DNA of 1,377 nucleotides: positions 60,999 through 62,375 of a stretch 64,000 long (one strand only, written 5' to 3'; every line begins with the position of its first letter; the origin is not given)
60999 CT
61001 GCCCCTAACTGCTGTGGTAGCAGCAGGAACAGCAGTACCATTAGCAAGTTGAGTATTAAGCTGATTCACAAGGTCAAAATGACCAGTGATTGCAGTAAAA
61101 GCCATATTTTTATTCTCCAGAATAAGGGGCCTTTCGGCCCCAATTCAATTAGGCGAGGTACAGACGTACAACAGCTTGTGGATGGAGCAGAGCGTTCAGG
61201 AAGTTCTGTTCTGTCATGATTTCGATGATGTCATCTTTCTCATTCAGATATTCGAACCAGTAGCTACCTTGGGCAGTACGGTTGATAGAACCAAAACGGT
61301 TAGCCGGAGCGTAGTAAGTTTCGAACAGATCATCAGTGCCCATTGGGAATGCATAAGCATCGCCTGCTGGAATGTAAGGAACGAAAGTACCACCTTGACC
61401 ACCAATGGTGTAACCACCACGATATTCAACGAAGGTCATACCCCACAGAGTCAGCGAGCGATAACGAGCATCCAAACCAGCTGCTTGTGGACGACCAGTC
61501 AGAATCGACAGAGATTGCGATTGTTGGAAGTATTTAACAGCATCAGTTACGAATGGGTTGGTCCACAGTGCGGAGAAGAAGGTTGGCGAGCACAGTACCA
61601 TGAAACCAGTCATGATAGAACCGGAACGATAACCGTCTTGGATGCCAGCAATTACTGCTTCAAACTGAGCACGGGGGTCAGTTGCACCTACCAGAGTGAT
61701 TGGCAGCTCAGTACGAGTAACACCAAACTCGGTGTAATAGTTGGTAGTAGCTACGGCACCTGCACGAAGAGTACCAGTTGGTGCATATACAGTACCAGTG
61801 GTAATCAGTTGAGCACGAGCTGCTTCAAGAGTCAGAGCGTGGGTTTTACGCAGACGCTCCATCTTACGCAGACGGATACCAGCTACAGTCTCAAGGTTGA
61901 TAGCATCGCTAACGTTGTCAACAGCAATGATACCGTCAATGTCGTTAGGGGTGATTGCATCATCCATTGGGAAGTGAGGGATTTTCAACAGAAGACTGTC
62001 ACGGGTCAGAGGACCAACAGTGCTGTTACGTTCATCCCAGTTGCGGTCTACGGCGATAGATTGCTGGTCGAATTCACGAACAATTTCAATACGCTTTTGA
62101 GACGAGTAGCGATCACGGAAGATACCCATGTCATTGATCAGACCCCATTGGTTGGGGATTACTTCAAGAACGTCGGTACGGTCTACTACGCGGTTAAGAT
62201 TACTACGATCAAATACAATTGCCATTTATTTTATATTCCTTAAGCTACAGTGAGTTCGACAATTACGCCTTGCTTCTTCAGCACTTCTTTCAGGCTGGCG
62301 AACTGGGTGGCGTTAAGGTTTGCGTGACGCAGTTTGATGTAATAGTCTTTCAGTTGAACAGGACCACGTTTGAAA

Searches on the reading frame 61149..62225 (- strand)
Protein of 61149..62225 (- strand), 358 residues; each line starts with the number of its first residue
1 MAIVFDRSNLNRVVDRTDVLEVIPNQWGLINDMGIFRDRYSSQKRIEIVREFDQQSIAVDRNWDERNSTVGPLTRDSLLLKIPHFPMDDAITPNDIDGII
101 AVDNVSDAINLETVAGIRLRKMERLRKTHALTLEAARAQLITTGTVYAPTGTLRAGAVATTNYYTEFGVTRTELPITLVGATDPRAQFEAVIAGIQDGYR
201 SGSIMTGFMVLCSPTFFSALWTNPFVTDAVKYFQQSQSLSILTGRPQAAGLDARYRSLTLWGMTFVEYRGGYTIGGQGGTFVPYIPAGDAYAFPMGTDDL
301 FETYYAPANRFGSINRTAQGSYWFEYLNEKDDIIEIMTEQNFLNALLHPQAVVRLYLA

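Call 12: search_protein_families(library=pfam, proteins=[window:61149-62225:-])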
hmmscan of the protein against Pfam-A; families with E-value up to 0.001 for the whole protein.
window:61149-62225:- (358 aa): 1 family
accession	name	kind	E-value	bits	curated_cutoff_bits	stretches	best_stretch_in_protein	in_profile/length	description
PF03864.22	Phage_cap_E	-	1.4e-45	156.2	22.9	1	17-355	6-327/329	Phage major capsid protein E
